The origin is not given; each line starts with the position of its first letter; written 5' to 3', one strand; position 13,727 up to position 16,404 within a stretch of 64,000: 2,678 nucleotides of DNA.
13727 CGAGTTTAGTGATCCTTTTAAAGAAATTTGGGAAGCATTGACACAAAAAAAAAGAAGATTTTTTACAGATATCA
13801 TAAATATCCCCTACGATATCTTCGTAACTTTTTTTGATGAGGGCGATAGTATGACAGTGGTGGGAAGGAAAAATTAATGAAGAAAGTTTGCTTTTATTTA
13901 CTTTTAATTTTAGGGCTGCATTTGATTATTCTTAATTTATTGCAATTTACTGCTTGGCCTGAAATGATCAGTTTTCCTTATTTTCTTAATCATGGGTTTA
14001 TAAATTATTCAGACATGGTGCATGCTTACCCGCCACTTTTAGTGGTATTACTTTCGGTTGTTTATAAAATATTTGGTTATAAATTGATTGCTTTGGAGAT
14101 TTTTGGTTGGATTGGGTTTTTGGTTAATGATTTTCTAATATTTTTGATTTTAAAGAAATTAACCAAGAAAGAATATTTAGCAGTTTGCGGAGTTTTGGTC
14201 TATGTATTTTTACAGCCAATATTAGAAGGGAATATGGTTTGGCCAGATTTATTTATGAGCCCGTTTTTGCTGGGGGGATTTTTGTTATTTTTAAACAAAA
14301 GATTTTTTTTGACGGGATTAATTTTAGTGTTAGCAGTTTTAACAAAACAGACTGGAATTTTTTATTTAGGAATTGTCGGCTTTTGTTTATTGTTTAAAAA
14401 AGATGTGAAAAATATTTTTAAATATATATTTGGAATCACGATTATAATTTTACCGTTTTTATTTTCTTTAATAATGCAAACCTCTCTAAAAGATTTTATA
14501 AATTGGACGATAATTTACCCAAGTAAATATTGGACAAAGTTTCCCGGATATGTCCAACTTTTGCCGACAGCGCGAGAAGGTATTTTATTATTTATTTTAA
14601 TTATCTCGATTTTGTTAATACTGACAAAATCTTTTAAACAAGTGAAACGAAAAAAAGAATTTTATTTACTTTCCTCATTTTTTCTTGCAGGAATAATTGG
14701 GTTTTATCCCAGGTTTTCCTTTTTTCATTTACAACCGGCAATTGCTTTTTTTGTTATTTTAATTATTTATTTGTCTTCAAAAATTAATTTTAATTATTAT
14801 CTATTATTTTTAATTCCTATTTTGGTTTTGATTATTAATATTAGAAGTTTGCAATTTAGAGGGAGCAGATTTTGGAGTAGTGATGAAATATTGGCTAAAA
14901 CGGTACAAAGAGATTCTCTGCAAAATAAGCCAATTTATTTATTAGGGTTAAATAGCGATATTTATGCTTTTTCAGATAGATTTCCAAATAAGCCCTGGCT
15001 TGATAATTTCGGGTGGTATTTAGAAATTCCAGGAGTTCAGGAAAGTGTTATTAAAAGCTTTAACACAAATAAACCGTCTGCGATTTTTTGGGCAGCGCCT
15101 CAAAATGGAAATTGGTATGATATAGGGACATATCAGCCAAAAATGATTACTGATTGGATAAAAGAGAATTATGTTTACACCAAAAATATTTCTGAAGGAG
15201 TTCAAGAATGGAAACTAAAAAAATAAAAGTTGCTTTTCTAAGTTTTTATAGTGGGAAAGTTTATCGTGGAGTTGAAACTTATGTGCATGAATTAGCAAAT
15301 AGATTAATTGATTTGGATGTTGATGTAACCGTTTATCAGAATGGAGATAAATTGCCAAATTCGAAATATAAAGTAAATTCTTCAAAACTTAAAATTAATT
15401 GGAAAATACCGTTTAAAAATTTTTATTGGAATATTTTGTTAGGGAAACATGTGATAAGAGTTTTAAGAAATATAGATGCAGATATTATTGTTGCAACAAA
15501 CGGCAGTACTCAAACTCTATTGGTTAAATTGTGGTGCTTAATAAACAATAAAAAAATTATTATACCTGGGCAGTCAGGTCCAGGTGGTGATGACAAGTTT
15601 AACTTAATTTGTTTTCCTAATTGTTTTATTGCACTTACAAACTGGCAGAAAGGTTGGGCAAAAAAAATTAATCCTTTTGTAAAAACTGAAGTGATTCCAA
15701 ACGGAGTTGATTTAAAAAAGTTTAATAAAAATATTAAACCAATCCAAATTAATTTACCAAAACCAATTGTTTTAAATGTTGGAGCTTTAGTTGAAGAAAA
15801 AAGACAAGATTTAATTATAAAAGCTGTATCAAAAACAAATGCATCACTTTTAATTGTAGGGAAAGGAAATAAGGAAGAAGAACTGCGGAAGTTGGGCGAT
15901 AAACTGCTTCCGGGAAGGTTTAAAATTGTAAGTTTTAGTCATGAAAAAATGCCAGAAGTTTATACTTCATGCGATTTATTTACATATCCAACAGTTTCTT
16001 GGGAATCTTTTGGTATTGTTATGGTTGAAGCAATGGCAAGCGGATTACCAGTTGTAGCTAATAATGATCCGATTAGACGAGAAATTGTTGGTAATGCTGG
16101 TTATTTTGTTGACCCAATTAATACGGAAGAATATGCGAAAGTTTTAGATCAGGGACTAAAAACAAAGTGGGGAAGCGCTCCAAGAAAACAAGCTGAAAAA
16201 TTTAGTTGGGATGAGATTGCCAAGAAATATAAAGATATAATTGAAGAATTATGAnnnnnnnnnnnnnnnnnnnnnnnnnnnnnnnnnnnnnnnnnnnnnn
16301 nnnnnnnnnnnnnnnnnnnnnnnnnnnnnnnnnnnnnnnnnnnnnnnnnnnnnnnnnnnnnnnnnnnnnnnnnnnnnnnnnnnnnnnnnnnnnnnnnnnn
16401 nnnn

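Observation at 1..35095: Very large surface-glycan locus with seven GT-C-type membrane glycosyltransferase paralogs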

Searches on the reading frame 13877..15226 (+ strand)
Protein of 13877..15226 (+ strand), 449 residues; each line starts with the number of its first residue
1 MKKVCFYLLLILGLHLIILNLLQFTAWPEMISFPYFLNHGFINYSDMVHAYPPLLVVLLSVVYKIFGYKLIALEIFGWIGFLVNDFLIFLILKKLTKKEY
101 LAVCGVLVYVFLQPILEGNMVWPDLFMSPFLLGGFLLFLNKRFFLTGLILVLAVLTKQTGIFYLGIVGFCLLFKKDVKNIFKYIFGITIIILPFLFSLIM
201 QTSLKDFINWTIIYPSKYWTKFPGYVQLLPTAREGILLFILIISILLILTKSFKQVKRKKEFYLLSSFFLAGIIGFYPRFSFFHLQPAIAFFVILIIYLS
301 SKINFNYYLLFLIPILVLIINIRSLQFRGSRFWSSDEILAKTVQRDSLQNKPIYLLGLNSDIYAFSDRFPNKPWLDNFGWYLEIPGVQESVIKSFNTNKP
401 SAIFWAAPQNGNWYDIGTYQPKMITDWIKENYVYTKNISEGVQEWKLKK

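Call 5: search_protein_families(library=pfam, proteins=[window:13877-15226:+], max_evalue=0.01)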
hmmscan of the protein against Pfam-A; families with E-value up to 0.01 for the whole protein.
window:13877-15226:+ (449 aa): 1 family
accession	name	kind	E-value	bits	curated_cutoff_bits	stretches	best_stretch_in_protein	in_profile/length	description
PF09594.16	GT87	-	0.0042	17.3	25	1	51-217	3-164/237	Glycosyltransferase family 87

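Call 8: search_protein_families(library=ncbifam, proteins=[window:13877-15226:+], max_evalue=0.1)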
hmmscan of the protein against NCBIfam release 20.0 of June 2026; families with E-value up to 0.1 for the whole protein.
window:13877-15226:+ (449 aa): 1 family
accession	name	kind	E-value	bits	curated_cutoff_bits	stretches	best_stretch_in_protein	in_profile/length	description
NF046093.1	AZOBR_p60025_fam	subfamily_domain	6.1e-06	25.6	150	1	59-188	100-228/232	AZOBR_p60025 family cell surface glycopolymer formation protein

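Call 19: find_homologous_proteins(query=window:13877-15226:+, max_evalue=0.001)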
Query window:13877-15226:+ (449 aa): 398 proteins with E <= 0.001 among 8000 candidates; the best 120 are listed.
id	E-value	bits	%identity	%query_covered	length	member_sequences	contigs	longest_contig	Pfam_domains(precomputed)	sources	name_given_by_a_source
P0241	1.5e-292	989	100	100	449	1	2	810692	-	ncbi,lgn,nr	ncbi:MAG TPA: hypothetical protein VG895_03010 [Patescibacteria group bacterium]|nr:hypothetical pro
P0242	1.0e-175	603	62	100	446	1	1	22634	PF13231.13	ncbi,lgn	ncbi:hypothetical protein BH10PAT1_BH10PAT1_3050 [soil metagenome]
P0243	2.2e-173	596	61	99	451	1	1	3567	-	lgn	-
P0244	4.0e-172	592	58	99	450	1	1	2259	-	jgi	jgi:hypothetical protein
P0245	3.4e-171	588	59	99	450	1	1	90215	-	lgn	-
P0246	7.8e-170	584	59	100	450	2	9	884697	PF13231.13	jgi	jgi:hypothetical protein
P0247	1.9e-169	583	59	95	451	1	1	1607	PF09594.17,PF26314.1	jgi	jgi:uncharacterized membrane protein YhaH (DUF805 family)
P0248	3.6e-168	579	59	94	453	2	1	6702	PF09594.17,PF13231.13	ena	-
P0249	7.1e-168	578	56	100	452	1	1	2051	PF09594.17,PF13231.13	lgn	-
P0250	1.2e-167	577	58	100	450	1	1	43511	-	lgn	-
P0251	4.9e-167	575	59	99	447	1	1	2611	PF13231.13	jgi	jgi:4-amino-4-deoxy-L-arabinose transferase-like glycosyltransferase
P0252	5.7e-167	575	59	99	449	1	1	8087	-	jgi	-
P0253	9.4e-166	571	59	100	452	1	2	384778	PF13231.13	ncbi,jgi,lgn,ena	-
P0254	2.0e-165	569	58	95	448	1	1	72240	PF26314.1,PF13231.13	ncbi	-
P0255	5.3e-164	565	57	100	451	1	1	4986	PF13231.13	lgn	-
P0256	1.1e-163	564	56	99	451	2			PF26314.1,PF13231.13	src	-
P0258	6.1e-162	558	57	100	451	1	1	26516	PF26314.1,PF13231.13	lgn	-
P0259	1.8e-161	556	55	99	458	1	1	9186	PF13231.13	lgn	-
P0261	8.6e-161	554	57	96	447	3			PF13231.13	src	-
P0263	3.8e-159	549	56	95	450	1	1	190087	PF13231.13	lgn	-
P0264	5.5e-159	548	55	100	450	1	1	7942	PF13231.13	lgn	-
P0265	6.7e-158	545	57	94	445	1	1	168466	PF13231.13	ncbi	-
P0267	6.6e-154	531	54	100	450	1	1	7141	PF09594.17,PF13231.13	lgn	-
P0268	2.3e-153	530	56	95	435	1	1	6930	PF13231.13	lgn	-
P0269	1.9e-152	527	53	100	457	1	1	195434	PF09594.17,PF13231.13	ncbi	-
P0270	7.4e-152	525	56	95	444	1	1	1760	PF13231.13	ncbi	-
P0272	9.8e-147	508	54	93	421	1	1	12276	PF13231.13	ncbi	-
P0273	2.4e-144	500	52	95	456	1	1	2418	PF13231.13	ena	-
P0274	2.1e-137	477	54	91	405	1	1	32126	PF13231.13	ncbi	-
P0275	1.5e-134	468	49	100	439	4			PF13231.13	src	-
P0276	8.5e-132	459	53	86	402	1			PF09594.17,PF13231.13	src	-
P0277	2.5e-125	437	48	95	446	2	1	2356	PF13231.13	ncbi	-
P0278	8.0e-124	432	51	90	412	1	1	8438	PF13231.13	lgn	-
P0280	8.1e-115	403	47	93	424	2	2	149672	PF09594.17,PF13231.13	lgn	-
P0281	1.3e-113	399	55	73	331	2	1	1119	PF09594.17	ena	-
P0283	8.2e-113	396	45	96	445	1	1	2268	PF13231.13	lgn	-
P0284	1.4e-112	395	46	95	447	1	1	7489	PF13231.13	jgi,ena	-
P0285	1.5e-112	395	46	100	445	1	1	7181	PF13231.13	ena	-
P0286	3.0e-112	394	44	95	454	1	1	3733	PF13231.13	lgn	-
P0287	7.4e-111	390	45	92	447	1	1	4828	PF13231.13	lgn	-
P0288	8.5e-111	389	45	96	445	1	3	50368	PF13231.13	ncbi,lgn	-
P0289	2.0e-110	388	43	97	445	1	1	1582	PF09594.17,PF13231.13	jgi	-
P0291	3.3e-110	387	44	100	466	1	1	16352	PF13231.13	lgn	-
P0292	8.0e-110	386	42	96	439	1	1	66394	PF13231.13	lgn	-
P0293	1.0e-109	386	45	93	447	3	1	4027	PF13231.13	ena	-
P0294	1.0e-109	386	45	94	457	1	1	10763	PF13231.13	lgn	-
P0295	2.8e-109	384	43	95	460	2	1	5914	PF13231.13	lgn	-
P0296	4.4e-109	384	43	97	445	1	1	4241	PF13231.13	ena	-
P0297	1.7e-108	382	45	98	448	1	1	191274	PF13231.13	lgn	-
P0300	6.0e-108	380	41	99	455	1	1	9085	PF13231.13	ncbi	-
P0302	1.1e-107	379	44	96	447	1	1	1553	PF13231.13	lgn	-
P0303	2.0e-107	378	42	100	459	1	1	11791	PF13231.13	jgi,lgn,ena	-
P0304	2.9e-107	378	44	92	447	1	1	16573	PF13231.13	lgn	-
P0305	3.0e-107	378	43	97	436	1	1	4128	PF13231.13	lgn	-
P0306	3.4e-107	377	43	98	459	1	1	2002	PF09594.17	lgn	-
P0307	4.4e-107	377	43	96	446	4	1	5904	PF13231.13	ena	-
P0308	1.2e-106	376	43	95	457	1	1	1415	PF13231.13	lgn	-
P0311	3.4e-106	374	44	96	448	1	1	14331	PF09594.17,PF13231.13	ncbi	-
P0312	3.6e-106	374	46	100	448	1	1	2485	PF13231.13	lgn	-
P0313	3.7e-106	374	44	92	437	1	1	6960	PF13231.13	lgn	-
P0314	5.3e-106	374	43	98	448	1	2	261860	PF13231.13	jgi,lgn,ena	jgi:4-amino-4-deoxy-L-arabinose transferase-like glycosyltransferase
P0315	8.2e-106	373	44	92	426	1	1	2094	PF13231.13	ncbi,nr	ncbi:MAG: glycosyltransferase family 39 protein [Candidatus Woesebacteria bacterium]|nr:glycosyltran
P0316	1.0e-105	373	43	96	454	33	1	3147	PF09594.17,PF13231.13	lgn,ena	-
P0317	1.2e-105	372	44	94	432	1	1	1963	PF13231.13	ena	-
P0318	1.3e-105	372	42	100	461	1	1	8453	PF13231.13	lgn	-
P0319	1.5e-105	372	42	98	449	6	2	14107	PF09594.17,PF13231.13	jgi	-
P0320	1.6e-105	372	44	96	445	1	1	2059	PF13231.13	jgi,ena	-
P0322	3.1e-105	371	41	95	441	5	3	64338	PF09594.17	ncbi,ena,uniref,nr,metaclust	ncbi:hypothetical protein A2630_04650 [Candidatus Woesebacteria bacterium RIFCSPHIGHO2_01_FULL_44_10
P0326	7.8e-104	366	42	96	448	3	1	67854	PF13231.13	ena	-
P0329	1.2e-103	366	42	95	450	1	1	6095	PF13231.13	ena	-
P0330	1.3e-103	366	43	95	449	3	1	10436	PF13231.13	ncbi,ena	-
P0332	1.7e-103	365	40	100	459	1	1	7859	PF13231.13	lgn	-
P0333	2.4e-103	365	41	95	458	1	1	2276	PF13231.13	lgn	-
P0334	3.3e-103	364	44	95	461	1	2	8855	PF27757.1,PF13231.13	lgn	-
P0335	3.6e-103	364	42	99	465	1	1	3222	PF13231.13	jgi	-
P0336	3.7e-103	364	43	93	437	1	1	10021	PF13231.13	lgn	-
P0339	6.2e-103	363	42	94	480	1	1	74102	PF13231.13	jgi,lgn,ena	-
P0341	1.0e-102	363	43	94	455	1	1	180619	PF13231.13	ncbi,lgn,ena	-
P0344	2.3e-102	362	40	100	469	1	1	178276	PF13231.13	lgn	-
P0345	2.3e-102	362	45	95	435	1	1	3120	PF13231.13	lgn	-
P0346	2.5e-102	361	41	100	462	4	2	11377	PF13231.13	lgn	-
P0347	4.5e-102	361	41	100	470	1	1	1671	PF13231.13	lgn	-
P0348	6.4e-102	360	44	98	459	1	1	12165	PF13231.13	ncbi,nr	ncbi:glycosyltransferase family 39 protein [Candidatus Woesebacteria bacterium]|nr:glycosyltransfera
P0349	1.5e-101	359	40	100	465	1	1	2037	PF13231.13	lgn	-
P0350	2.0e-101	358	44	96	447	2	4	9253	PF13231.13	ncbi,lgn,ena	-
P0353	5.8e-101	357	42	94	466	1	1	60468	PF13231.13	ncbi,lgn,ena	-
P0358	1.7e-100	355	41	95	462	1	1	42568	PF13231.13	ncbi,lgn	ncbi:MAG: glycosyltransferase family 39 protein [Patescibacteria group bacterium]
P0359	2.1e-100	355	42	96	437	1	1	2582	PF13231.13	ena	-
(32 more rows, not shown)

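Call 47: predict_structure(alignment_id=A3)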
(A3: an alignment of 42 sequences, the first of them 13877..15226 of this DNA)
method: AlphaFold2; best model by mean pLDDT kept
length: 449 residues; sequences in the alignment: 42
mean_pLDDT: 91.5   pTM: 0.92
mean pLDDT of the five models: 91.5, 91.2, 91.0, 89.9, 88.4
residues with pLDDT >= 90: 338; 70-90: 91; 50-70: 17; < 50: 3
segments of 3 or more residues with pLDDT < 50: 412-414
pLDDT, mean of each block of 10 residues (from residue 1): 88 97 94 94 84 94 96 97 98 97 97 93 95 98 98 96 97 94 98 95 91 84 69 93 96 94 97 83 93 98 91 96 90 86 92 91 94 79 89 90 85 62 93 93 92
secondary structure, 60 per line:
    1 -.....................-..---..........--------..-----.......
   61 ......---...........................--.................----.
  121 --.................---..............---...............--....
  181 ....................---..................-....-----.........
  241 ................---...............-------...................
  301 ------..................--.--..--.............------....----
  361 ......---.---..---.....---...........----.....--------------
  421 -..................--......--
elements in order: H2-21 H29-38 H54-66 H70-96 H99-115 H123-139 H143-156 H160-174 H177-200 H204-221 H223-226 H232-256 H260-274 H282-300 H307-324 H334-346 E353-356 H361-366 H379-383 H387-397 E402-406 H422-431 E432-439 E442-447

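Call 50: fold_search(model_id=the predicted structure, library=pdb)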
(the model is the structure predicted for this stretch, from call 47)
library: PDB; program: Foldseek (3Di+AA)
matches with E <= 10: 97; with E <= 0.001: 15
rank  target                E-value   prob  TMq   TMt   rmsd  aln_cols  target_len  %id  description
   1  6gxc_A                3.4e-05  1.00  0.58  0.40   8.7       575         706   11  Bacterial oligosaccharyltransferase PglB in complex with an inhibitory peptide and a reactive lipid-linked oligosaccha (released 2018-11-14)
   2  8age_A                6.0e-05  1.00  0.60  0.44  11.3       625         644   10  Structure of yeast oligosaccharylransferase complex with acceptor peptide bound (released 2022-12-07)
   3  5ogl_A                8.2e-05  1.00  0.55  0.38   7.7       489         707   12  Structure of bacterial oligosaccharyltransferase PglB in complex with an acceptor peptide and an lipid-linked oligosac (released 2017-10-25)
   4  5f15                  8.6e-05  1.00  0.62  0.53   7.6       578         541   10  Crystal Structure of ArnT from Cupriavidus metallidurans bound to Undecaprenyl phosphate (released 2016-02-17)
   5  7oci_F                1.2e-04  1.00  0.59  0.44  12.0       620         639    9  Cryo-EM structure of yeast Ost6p containing oligosaccharyltransferase complex (released 2022-02-16)
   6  6c26_A                1.2e-04  1.00  0.55  0.41  13.0       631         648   11  The Cryo-EM structure of a eukaryotic oligosaccharyl transferase complex (released 2018-01-31)
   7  5ezm                  1.3e-04  1.00  0.52  0.45  14.9       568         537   12  Crystal Structure of ArnT from Cupriavidus metallidurans in the apo state (released 2016-02-17)
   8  7zlh_A                2.5e-04  1.00  0.51  0.37   9.9       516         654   13  Cryo-EM structure of C-mannosyltransferase CeDPY19, in apo state, bound to CMT2-Fab and anti-Fab nanobody (released 2023-01-11)
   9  3rce_A                4.1e-04  1.00  0.56  0.40   8.9       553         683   12  Bacterial oligosaccharyltransferase PglB (released 2011-06-15)
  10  8agc_A                5.8e-04  1.00  0.59  0.41  10.9       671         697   10  Structure of yeast oligosaccharylransferase complex with lipid-linked oligosaccharide and non-acceptor peptide bound (released 2022-12-07)
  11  6s7o_A                6.0e-04  1.00  0.57  0.41  11.5       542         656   10  Cryo-EM structure of human oligosaccharyltransferase complex OST-A (released 2019-12-18)
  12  8b6l_I                6.3e-04  1.00  0.55  0.38  10.2       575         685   10  Subtomogram average of the human Sec61-TRAP-OSTA-translocon (released 2022-12-07)
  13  6ezn_F                6.3e-04  1.00  0.53  0.40  14.1       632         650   12  Cryo-EM structure of the yeast oligosaccharyltransferase (OST) complex (released 2018-01-17)
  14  6s7t_A                6.6e-04  1.00  0.60  0.41   9.2       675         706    8  Cryo-EM structure of human oligosaccharyltransferase complex OST-B (released 2019-12-18)
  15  9s6r_A                9.7e-04  1.00  0.43  0.48  10.1       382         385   16  Ternary cryo-EM structure of yeast ALG3 with Dol25-PP-GlcNAc2Man5, Dol25-P-Man, and Fab (released 2026-03-18)
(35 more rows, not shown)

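Call 72: find_encoding_contigs(protein=P0253, flank=10000, max_places=1)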
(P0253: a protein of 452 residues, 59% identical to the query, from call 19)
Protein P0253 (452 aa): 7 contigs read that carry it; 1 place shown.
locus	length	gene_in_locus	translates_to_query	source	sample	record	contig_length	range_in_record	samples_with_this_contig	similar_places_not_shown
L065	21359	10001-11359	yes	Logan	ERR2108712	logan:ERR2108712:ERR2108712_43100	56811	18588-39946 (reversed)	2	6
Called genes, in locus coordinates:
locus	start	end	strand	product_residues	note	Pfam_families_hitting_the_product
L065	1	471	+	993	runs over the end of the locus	-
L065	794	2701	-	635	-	-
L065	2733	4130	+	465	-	PF13231:PMT_2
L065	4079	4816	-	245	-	PF00535:Glycos_transf_2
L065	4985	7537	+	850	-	-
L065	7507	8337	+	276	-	PF00535:Glycos_transf_2 (weak)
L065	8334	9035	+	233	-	PF13489:Methyltransf_23, PF07021:MetW, PF13847:Methyltransf_31, PF08241:Methyltransf_11, PF08242:Methyltransf_12, PF13649:Methyltransf_25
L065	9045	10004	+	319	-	PF01636:APH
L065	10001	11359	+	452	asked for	PF13231:PMT_2 (weak)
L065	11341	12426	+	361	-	PF13439:Glyco_transf_4, PF00534:Glycos_transf_1, PF13692:Glyco_trans_1_4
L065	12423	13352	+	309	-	PF00535:Glycos_transf_2, PF10111:Glyco_tranf_2_2, PF13641:Glyco_tranf_2_3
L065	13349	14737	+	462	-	PF11028:TMEM260_N (faint), PF13231:PMT_2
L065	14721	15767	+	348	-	PF13439:Glyco_transf_4, PF00534:Glycos_transf_1, PF13692:Glyco_trans_1_4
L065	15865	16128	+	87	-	-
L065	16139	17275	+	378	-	PF13439:Glyco_transf_4 (weak), PF00534:Glycos_transf_1, PF13692:Glyco_trans_1_4, PF20706:GT4-conflict (weak)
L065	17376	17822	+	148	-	PF25087:GMPPB_C (faint), PF00132:Hexapep, PF14602:Hexapep_2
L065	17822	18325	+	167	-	-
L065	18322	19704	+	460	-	PF04932:Wzy_C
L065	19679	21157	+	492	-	PF13231:PMT_2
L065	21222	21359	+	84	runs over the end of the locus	PF15919:HicB_lk_antitox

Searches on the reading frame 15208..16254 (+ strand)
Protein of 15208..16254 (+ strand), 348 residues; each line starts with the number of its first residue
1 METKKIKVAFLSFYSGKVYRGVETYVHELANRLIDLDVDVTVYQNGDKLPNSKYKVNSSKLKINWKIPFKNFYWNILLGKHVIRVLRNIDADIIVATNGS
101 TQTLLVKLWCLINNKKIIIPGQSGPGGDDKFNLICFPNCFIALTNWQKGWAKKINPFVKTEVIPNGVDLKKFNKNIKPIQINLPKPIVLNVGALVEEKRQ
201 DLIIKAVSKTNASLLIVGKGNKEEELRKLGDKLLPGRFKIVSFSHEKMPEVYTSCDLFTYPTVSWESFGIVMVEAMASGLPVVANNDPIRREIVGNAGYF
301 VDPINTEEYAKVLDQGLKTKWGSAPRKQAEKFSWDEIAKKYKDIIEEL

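Call 5: search_protein_families(library=pfam, proteins=[window:15208-16254:+], max_evalue=0.01)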
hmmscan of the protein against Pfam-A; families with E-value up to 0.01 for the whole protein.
window:15208-16254:+ (348 aa): 3 families
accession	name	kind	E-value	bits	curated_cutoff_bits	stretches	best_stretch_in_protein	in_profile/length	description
PF00534.26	Glycos_transf_1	-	3.5e-30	105.2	26.4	1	173-323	3-160/172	Glycosyl transferases group 1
PF13692.12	Glyco_trans_1_4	-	1.9e-23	83.7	27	1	186-315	2-138/142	Glycosyl transferases group 1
PF13439.12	Glyco_transf_4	-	2.2e-12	47.7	28.5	1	20-110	2-91/170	Glycosyltransferase Family 4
